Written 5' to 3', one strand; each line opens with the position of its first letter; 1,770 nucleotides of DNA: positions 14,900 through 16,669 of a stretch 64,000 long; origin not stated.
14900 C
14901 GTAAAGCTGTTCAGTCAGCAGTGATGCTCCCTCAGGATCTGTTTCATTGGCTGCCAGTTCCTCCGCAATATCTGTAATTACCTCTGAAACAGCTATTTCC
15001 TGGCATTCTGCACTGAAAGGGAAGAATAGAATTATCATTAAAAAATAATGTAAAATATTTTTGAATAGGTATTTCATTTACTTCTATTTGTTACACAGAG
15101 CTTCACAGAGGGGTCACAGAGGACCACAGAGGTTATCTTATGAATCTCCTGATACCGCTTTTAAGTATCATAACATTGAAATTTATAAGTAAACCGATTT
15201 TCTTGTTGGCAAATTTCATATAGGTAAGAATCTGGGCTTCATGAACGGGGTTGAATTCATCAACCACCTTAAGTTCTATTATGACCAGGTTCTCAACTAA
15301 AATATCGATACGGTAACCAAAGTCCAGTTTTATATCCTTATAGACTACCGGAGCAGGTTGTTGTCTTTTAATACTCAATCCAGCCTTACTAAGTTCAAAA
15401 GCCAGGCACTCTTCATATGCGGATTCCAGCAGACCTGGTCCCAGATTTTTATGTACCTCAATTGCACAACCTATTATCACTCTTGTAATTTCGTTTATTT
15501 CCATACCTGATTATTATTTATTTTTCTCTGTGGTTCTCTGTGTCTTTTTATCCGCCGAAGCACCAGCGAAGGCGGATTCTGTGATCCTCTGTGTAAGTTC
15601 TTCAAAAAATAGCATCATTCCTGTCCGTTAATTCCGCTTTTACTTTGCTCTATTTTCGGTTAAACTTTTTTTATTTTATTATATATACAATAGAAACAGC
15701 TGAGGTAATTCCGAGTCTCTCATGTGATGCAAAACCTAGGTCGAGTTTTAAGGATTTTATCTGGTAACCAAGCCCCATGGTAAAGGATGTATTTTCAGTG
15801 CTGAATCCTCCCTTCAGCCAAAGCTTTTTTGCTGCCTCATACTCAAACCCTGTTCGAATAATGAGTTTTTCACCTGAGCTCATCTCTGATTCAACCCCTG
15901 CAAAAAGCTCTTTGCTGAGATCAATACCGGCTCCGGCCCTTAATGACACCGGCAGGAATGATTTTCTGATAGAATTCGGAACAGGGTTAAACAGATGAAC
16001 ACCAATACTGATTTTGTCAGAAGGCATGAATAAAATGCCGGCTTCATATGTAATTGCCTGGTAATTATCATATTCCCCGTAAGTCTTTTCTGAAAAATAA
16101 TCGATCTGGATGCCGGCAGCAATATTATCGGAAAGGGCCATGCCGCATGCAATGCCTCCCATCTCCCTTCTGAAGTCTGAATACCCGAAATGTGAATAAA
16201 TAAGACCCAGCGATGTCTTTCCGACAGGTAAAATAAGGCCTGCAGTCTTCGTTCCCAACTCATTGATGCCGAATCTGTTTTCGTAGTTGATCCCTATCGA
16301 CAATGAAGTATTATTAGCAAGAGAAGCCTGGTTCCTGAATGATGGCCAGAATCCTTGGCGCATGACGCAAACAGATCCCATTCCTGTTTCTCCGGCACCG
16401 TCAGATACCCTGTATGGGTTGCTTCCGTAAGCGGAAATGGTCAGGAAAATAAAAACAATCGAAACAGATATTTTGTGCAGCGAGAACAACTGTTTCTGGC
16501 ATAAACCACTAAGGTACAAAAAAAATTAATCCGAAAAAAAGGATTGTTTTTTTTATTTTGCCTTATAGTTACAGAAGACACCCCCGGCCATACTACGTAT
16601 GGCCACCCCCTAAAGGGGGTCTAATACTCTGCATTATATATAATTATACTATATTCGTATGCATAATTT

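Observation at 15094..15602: GxxExxY PD-(D/E)XK gene packed between inverted arrays of phased CACAGAG heptamers, while a sister copy of the element is gene-less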

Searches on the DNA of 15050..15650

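Call 87: search_rna_families(source=window, start=15050, end=15650, threshold=evalue, max_evalue=1)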
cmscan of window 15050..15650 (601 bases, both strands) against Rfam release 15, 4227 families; matches with E-value up to 1: 0.
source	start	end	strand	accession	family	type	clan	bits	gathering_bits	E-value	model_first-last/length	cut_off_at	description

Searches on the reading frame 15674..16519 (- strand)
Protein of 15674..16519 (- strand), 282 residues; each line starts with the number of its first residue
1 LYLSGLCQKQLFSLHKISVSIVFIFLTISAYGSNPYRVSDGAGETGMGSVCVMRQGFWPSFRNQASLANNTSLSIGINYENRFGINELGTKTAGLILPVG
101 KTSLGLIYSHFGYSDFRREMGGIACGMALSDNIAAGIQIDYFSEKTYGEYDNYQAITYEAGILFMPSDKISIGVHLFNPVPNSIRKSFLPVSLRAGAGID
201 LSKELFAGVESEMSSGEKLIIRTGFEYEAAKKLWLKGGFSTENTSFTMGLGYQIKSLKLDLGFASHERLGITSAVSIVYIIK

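Call 29: find_related_loci(query=window:15674-16519:-, collection=genome_contigs, flank=10000)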
Query window:15674-16519:- (282 aa) in genome_contigs; peptide patterns used: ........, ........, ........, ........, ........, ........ (x = any residue, [..] = any of these).
128 stretches matched a pattern; 25 encode a relative of the query (tblastn E <= 1e-3); 25 distinct loci.
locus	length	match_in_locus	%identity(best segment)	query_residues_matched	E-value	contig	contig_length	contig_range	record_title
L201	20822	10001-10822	64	9-282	5e-125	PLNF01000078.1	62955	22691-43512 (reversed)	MAG: Bacteroidales bacterium isolate fen_976 73.20120800_E2D.36_contig_1130, whole genome shotgun sequence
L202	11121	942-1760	65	9-281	4e-125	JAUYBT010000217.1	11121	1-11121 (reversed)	MAG: Bacteroidales bacterium isolate C20_concoct.bin.132 C20_k141_554553, whole genome shotgun sequence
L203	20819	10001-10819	65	9-281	5e-124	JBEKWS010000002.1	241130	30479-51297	MAG: Bacteroidales bacterium isolate SPRUCE 633 SPRUCE_633_2, whole genome shotgun sequence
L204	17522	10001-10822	65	9-282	4e-124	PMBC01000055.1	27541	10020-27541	MAG: Bacteroidales bacterium isolate fen_964 73.20120700_E3M.88_contig_25819, whole genome shotgun sequence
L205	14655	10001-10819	66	9-281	4e-124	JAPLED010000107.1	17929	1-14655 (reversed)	MAG: Bacteroidia bacterium isolate LacPavin_0920_WC90_MAG_39_66 LacPavin_0920_WC90_scaffold_1192502, whole genome shotgu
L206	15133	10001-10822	64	9-282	3e-123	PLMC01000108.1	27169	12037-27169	MAG: Bacteroidales bacterium isolate fen_982 73.20120800_E3S.3_contig_2351, whole genome shotgun sequence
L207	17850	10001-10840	65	3-282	7e-123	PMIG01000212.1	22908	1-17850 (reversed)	MAG: Bacteroidales bacterium isolate fen_958 73.20120600_E3D.83_contig_79318, whole genome shotgun sequence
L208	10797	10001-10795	66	9-273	4e-122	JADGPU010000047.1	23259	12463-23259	MAG: Bacteroidales bacterium isolate Chersky.21_39 contig-100_442, whole genome shotgun sequence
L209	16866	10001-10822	64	9-282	4e-122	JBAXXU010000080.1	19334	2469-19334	MAG: Bacteroidota bacterium isolate ELA747 MAG747_80, whole genome shotgun sequence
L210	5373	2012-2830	63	9-281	4e-122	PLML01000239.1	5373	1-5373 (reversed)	MAG: Bacteroidales bacterium isolate fen_980 73.20120800_E3D.18_contig_53669, whole genome shotgun sequence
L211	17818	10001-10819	62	9-281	2e-121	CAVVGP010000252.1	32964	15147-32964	MAG: uncultured Bacteroidales bacterium isolate MFD01188.bin.3.138 genome assembly, contig: contig_93376, whole genome s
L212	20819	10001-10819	65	9-281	4e-120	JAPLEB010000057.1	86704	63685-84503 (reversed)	MAG: Bacteroidia bacterium isolate LacPavin_0920_SED5_MAG_39_21 LacPavin_0920_SED5_scaffold_834826, whole genome shotgun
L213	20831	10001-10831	60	5-281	1e-119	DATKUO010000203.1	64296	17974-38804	MAG TPA_asm: Bacteroidales bacterium isolate SMAG_U14109 k141_845839, whole genome shotgun sequence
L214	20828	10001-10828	61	6-281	5e-120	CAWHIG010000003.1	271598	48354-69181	MAG: uncultured Bacteroidales bacterium isolate MFD01872.bin.3.201 genome assembly, contig: contig_127016, whole genome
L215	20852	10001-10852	61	1-281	1e-119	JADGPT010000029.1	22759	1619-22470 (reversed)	MAG: Bacteroidales bacterium isolate Chersky.15_30 contig-100_957, whole genome shotgun sequence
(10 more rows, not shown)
